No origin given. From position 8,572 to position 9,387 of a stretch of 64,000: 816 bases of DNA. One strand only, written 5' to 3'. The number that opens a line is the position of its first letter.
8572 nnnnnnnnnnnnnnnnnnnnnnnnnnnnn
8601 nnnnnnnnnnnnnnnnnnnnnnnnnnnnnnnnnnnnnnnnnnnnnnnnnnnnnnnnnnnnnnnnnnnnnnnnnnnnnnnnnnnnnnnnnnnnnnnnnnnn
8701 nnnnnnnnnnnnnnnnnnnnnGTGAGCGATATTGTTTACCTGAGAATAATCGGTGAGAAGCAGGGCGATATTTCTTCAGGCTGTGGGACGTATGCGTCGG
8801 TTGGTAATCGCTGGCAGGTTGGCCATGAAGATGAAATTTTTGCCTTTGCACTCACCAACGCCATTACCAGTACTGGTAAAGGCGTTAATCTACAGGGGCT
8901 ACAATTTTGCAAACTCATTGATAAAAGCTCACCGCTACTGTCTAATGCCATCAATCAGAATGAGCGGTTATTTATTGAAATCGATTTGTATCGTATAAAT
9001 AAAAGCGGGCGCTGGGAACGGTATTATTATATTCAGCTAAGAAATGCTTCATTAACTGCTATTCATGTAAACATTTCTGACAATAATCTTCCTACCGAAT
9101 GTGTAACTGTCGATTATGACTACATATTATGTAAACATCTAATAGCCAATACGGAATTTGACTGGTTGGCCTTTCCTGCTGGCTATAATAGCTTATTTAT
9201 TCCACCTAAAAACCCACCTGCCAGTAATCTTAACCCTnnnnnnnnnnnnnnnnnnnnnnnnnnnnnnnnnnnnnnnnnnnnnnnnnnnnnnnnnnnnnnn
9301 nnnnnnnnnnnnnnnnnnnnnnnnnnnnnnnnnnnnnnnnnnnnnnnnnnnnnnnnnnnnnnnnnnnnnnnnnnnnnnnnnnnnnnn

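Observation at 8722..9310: N-terminal Hcp tube-protein domain carrying a long C-terminal extension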

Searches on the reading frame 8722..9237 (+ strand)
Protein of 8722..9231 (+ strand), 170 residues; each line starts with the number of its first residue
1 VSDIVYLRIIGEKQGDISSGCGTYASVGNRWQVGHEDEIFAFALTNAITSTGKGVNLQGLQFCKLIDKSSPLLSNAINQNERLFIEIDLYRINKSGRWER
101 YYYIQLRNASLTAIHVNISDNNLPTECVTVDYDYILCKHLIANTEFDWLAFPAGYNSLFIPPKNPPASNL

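Call 16: search_solved_structures(query=window:8722-9231:+, max_evalue=1, show_alignments=2)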
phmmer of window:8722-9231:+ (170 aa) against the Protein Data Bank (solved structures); distinct sequences matched with E-value up to 1: 10.
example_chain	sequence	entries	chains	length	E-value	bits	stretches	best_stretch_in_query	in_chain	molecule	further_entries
6a2v_A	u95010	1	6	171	4.8e-16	62.3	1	2-145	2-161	Type VI secretion system tube protein Hcp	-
3he1_A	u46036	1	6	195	5.6e-13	52.3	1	4-114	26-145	Major exported Hcp3 protein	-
5mxn_1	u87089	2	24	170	8.1e-12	48.5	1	6-124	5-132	Haemolysin co-regulated protein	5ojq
5urw_11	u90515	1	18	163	4.4e-07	33.1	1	19-125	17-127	Hcp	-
4w64_A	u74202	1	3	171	0.0042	20.2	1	51-133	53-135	Type VI secretion system effector, Hcp1 family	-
4hkh_A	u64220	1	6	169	0.063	16.3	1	15-120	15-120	Putative type VI secretion protein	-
7fcf_A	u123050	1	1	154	0.13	15.3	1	45-135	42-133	Fimbrial protein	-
7fcf_B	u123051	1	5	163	0.15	15.1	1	45-135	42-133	Fimbrial protein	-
1y12_A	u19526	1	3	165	0.17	14.9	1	54-132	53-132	hypothetical protein PA0085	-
6ap1_A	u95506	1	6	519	0.41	13.7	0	54-132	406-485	Vacuolar protein sorting-associated protein 4,Protein hcp1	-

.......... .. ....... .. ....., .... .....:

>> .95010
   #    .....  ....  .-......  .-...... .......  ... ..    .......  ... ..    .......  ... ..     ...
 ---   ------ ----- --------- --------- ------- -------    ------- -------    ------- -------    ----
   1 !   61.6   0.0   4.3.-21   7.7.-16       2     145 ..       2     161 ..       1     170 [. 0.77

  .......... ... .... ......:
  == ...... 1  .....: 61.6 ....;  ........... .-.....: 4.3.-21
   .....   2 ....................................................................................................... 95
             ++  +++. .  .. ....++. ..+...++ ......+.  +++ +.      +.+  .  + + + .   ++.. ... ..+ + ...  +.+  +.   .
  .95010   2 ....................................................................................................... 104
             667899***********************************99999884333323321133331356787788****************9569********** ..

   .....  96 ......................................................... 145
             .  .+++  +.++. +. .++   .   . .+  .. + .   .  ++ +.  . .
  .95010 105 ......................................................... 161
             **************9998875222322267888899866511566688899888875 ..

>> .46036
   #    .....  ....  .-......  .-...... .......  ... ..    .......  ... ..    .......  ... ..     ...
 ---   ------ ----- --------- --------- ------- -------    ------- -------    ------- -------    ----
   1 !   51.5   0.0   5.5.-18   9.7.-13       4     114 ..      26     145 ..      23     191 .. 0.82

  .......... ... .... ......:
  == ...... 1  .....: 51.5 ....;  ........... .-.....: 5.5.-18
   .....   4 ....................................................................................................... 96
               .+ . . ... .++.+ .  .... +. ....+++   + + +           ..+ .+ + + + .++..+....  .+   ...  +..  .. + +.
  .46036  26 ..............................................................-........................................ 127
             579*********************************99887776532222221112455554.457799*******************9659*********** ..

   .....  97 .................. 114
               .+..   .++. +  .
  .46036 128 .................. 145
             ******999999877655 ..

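Call 59: search_protein_representatives(protein=window:8722-9204:+)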
Query: 161 residues. Proteins with E-value up to 0.001 (for the whole library): 344; up to 1e-10: 87; up to 1e-30: 22. The best 150 are listed.
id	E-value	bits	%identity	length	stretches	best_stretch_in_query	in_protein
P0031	3.6e-103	358.6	98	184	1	1-161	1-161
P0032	1.9e-69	248.9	68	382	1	1-161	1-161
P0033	1.8e-67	242.5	69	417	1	1-161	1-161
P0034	1.7e-66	239.3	66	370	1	1-161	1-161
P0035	9.8e-66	236.9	69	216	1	1-161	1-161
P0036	2.3e-62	225.9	64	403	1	1-161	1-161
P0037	7.1e-62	224.3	62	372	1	1-159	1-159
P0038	2.3e-61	222.6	64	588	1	1-161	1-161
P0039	1.3e-60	220.2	63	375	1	1-161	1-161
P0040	1.9e-59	216.4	60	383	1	1-159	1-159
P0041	2.5e-59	216.1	100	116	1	64-161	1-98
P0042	4.7e-54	198.9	59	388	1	1-161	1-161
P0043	5.7e-52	192.1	97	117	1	37-128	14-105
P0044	1.7e-50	187.4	64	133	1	1-133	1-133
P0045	8.0e-50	185.1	98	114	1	1-89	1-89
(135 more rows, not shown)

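Call 67: profile_search(alignment_id=A2)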
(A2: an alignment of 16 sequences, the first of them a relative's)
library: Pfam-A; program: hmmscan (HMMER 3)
A. the first sequence (382 residues): domains with independent E <= 10: 2; with E <= 0.001: 1
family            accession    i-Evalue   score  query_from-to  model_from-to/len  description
T6SS_HCP          PF05638.18    2.8e-12    47.5      28-139         9-129/129  Type VI secretion system effector, Hcp
Churchill         PF06573.16       0.27    12.0     114-151        42-79/112  Churchill protein
B. every sequence of the alignment scanned on its own (16 sequences): families by number of members that match
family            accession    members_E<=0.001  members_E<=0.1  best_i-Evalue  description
T6SS_HCP          PF05638.18                16              16        8.2e-22  Type VI secretion system effector, Hcp
Col-Pyo_DNase     PF21431.3                  2               2        7.5e-53  Colicin/Pyocin-S2, DNase domain
Pyocin_S          PF06958.17                 2               2        6.9e-40  S-type Pyocin
Tox-REase-3       PF15647.12                 1               1        1.3e-36  Restriction endonuclease fold toxin 3
DUF3289           PF11692.13                 1               1        1.2e-28  Protein of unknown function (DUF3289)
DUF6883           PF21814.2                  1               1        3.8e-25  Domain of unknown function (DUF6883)
Amidase_2         PF01510.30                 1               1        7.2e-10  N-acetylmuramoyl-L-alanine amidase
T6SS_Tle1-like_ca PF09994.14                 1               1        2.3e-08  T6SS, Phospholipase effector Tle1-like, catalytic domain
HNH               PF01844.29                 1               1        2.6e-04  HNH endonuclease
DUF6862           PF21726.2                  1               1        7.8e-04  Family of unknown function (DUF6862)
TssD              PF17642.6                  0               1        8.4e-03  Hemolysin coregulated protein Hcp (TssD)
Big_1             PF02369.22                 0               1        7.6e-02  Bacterial Ig-like domain (group 1)
AceES-2           PF21556.3                  0               1        1.0e-01  Excretory-secretory protein 2

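Call 68: predict_structure(alignment_id=A1)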
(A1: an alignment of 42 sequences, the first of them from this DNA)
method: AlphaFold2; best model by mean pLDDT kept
length: 172 residues; sequences in the alignment: 42
mean_pLDDT: 89.7   pTM: 0.79
mean pLDDT of the five models: 89.7, 88.7, 88.2, 87.0, 85.8
residues with pLDDT >= 90: 127; 70-90: 26; 50-70: 19; < 50: 0
segments of 3 or more residues with pLDDT < 50: none
pLDDT, mean of each block of 10 residues (from residue 1): 89 96 95 95 88 77 97 97 97 94 96 95 94 95 93 67 67 60
secondary structure, 60 per line:
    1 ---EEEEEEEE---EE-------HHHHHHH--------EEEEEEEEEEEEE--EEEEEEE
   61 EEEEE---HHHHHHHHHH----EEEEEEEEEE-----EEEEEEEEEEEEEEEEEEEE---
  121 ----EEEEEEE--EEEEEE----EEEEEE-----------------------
elements in order: E4-11 H24-30 E39-51 E54-65 H69-78 E83-92 E98-117 E125-131 E134-139 E144-149

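Call 70: fold_search(model_id=the predicted structure, library=pdb)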
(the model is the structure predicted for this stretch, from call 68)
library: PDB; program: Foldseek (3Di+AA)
matches with E <= 10: 1343; with E <= 0.001: 82
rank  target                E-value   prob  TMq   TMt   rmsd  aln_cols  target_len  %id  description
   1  6a2v_A                2.1e-17  1.00  0.82  0.83   2.4       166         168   29  Crystal structure of Hcp protein (released 2018-09-19)
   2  6a2v_B                3.8e-17  1.00  0.82  0.88   2.0       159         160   30  Crystal structure of Hcp protein (released 2018-09-19)
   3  6a2v_C                8.1e-17  1.00  0.79  0.84   2.4       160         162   30  Crystal structure of Hcp protein (released 2018-09-19)
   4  6a2v_F                9.5e-17  1.00  0.81  0.94   1.2       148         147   32  Crystal structure of Hcp protein (released 2018-09-19)
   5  6a2v_E                1.6e-16  1.00  0.82  0.95   1.2       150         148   31  Crystal structure of Hcp protein (released 2018-09-19)
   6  3he1_A                3.7e-16  1.00  0.81  0.95   1.4       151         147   30  Secreted protein Hcp3 from Pseudomonas aeruginosa. (released 2009-06-16)
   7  3he1_B                1.0e-15  1.00  0.79  0.95   1.2       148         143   31  Secreted protein Hcp3 from Pseudomonas aeruginosa. (released 2009-06-16)
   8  5mxn_MODEL_1_1        3.4e-15  1.00  0.81  0.82   2.2       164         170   26  Atomic model of the VipA/VipB/Hcp, the type six secretion system non-contractile sheath-tube of Vibrio cholera (released 2017-08-02)
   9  4hkh_A                3.6e-12  1.00  0.70  0.81   3.8       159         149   23  Structure of the Hcp1 protein from E. coli EAEC 042 pathovar, mutants N93W-S158W (released 2013-12-11)
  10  4hkh_D                2.2e-11  1.00  0.69  0.83   3.4       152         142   23  Structure of the Hcp1 protein from E. coli EAEC 042 pathovar, mutants N93W-S158W (released 2013-12-11)
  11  4hkh_G                2.2e-11  1.00  0.69  0.83   3.3       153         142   22  Structure of the Hcp1 protein from E. coli EAEC 042 pathovar, mutants N93W-S158W (released 2013-12-11)
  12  4hkh_E                2.7e-11  1.00  0.70  0.88   3.1       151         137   22  Structure of the Hcp1 protein from E. coli EAEC 042 pathovar, mutants N93W-S158W (released 2013-12-11)
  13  4hkh_F                3.9e-11  1.00  0.69  0.83   3.3       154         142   23  Structure of the Hcp1 protein from E. coli EAEC 042 pathovar, mutants N93W-S158W (released 2013-12-11)
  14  4hkh_B                1.3e-10  1.00  0.70  0.86   3.1       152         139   22  Structure of the Hcp1 protein from E. coli EAEC 042 pathovar, mutants N93W-S158W (released 2013-12-11)
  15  8z7k_B                5.9e-10  1.00  0.66  0.79   3.0       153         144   18  Crystal structure of Hemolysin co-regulated protein 1 (Hcp1) VariantB from Burkholderia pseudomallei (released 2024-12-25)
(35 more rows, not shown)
